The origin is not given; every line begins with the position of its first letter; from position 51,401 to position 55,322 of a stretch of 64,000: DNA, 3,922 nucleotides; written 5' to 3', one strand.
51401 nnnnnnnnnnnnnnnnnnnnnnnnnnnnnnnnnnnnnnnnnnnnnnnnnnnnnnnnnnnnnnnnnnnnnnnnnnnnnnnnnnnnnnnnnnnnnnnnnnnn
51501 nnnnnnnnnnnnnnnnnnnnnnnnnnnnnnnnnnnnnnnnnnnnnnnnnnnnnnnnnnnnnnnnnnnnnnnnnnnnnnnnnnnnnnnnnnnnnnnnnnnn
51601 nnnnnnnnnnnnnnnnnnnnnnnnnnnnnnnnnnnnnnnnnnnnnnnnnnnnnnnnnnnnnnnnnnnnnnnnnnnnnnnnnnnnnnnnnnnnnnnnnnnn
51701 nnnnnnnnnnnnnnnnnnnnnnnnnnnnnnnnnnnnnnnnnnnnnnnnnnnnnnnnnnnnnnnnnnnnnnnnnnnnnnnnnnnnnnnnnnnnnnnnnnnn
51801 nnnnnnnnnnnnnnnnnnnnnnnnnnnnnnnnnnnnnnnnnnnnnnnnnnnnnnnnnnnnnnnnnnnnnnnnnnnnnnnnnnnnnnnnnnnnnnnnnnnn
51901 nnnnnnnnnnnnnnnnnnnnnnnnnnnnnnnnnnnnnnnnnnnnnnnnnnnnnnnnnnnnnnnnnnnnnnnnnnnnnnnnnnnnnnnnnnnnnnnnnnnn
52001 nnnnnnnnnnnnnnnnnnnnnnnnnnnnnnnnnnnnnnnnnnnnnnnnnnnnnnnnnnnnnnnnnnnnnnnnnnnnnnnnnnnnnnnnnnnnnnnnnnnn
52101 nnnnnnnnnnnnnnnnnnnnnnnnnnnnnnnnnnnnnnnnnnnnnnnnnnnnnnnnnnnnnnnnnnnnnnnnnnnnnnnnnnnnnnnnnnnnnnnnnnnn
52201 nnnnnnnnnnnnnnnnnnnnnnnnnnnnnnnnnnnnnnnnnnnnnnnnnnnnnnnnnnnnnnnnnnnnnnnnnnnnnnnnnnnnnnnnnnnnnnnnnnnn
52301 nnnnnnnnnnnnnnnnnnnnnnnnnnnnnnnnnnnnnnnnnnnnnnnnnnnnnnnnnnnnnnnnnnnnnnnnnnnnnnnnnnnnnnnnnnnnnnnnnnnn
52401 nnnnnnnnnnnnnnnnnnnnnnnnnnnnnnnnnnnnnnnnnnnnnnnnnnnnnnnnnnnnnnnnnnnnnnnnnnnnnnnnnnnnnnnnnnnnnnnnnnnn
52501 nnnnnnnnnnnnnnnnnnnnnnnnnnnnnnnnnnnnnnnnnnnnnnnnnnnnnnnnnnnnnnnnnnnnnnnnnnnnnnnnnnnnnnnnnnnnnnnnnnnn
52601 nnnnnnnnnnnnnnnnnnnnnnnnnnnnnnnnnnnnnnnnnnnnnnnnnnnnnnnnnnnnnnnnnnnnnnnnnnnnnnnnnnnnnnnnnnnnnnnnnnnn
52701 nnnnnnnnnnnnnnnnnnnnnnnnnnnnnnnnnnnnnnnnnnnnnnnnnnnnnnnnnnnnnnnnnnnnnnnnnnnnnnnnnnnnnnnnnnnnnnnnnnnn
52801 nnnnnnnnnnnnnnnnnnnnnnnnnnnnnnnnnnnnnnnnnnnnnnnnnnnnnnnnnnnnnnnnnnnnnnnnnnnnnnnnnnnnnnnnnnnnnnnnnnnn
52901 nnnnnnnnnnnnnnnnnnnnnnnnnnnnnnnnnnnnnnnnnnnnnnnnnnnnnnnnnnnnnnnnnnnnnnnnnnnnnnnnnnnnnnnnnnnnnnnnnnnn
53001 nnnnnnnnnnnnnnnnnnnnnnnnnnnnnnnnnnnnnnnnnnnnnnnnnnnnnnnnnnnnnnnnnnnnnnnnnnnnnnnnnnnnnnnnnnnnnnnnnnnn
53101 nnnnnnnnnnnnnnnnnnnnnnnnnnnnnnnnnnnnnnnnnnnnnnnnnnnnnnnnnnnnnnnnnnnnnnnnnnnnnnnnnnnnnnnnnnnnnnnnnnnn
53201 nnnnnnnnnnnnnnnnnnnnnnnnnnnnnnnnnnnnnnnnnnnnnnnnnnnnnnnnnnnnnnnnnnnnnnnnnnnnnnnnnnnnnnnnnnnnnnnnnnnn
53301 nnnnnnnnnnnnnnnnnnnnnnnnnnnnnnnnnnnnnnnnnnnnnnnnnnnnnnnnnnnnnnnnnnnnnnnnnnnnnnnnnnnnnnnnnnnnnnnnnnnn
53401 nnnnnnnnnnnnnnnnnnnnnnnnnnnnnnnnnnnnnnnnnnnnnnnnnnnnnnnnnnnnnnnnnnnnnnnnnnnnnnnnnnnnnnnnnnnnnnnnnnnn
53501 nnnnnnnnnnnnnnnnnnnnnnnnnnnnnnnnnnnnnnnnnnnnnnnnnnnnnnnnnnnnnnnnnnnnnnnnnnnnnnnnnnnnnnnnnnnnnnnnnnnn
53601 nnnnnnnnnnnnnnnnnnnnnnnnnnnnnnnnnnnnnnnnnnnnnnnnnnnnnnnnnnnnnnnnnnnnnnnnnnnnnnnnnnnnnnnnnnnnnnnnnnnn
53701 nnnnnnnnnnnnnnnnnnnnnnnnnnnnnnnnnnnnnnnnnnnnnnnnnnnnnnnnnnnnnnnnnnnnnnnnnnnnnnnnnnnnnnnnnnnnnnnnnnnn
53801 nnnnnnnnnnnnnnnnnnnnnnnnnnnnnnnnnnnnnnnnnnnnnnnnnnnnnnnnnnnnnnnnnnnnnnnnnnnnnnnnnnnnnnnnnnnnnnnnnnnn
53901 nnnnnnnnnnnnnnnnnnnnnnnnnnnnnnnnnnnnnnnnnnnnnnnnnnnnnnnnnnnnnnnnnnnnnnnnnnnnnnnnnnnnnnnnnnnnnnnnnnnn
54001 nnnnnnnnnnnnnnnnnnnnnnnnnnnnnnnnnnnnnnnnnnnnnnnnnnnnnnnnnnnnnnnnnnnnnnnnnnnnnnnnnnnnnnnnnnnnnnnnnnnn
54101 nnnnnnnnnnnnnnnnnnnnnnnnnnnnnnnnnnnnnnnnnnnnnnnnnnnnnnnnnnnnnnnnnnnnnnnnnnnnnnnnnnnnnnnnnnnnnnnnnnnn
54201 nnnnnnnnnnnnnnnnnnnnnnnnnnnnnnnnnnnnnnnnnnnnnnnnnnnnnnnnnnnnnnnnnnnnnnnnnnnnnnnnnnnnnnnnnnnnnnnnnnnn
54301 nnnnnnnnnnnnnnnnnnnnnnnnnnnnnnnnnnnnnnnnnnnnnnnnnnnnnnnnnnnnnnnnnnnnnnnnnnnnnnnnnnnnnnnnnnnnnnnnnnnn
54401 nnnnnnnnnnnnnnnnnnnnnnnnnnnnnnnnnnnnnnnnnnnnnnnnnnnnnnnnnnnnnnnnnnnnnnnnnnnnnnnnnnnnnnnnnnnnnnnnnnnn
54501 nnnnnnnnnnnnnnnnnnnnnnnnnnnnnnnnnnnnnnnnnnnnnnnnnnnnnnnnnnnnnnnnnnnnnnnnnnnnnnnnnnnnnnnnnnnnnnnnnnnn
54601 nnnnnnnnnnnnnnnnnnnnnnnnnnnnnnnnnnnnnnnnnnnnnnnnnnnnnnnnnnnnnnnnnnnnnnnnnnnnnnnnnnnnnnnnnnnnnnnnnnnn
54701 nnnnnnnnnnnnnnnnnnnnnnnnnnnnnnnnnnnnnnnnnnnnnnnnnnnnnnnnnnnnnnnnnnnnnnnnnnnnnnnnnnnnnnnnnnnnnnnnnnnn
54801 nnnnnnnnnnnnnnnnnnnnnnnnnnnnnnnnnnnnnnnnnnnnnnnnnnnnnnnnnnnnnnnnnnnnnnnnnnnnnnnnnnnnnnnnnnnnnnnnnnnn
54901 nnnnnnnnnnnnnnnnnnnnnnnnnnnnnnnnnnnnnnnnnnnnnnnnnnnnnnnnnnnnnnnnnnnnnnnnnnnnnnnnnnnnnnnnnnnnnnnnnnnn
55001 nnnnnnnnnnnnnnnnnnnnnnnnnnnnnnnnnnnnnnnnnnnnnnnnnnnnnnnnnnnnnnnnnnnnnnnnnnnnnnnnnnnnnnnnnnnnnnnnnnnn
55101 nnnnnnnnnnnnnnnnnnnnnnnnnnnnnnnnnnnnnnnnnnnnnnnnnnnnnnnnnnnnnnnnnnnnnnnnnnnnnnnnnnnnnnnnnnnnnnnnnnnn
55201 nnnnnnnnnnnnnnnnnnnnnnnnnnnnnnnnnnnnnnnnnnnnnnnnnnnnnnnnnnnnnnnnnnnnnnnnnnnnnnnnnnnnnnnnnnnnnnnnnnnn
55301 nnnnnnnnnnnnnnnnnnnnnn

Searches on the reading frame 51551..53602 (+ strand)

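Call 73: search_protein_families(library=pfam, proteins=[window:51551-53602:+], max_evalue=0.01)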
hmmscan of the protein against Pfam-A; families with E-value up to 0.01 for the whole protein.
window:51551-53602:+ (683 aa): 4 families
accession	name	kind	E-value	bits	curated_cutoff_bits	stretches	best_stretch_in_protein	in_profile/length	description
PF00204.31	DNA_gyraseB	-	5.8e-29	101.2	27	1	313-443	32-171/173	DNA gyrase B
PF01751.28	Toprim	-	4.4e-13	49.7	23.1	1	479-582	2-92/96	Toprim domain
PF02518.31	HATPase_c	-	6.9e-08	33.3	26.4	1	119-212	4-97/111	Histidine kinase-, DNA gyrase B-, and HSP90-like ATPase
PF00986.26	DNA_gyraseB_C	-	8.1e-06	26.3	29.8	1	616-674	4-63/63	DNA gyrase B subunit, carboxyl terminus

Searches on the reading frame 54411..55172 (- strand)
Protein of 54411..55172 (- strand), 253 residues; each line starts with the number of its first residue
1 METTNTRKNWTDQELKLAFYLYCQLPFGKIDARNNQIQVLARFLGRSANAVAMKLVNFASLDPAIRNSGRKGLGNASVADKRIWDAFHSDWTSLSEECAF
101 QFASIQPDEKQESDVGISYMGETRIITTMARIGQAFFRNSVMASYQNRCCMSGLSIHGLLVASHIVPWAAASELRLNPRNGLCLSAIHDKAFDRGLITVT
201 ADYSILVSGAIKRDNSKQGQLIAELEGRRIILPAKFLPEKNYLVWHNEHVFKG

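Call 73: search_protein_families(library=pfam, proteins=[window:54411-55172:-], max_evalue=0.01)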
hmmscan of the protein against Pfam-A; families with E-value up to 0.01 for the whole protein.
window:54411-55172:- (253 aa): 1 family
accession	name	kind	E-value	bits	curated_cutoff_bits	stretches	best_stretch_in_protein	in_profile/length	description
PF13391.12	HNH_2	-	2e-11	44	21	1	149-199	1-65/66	HNH endonuclease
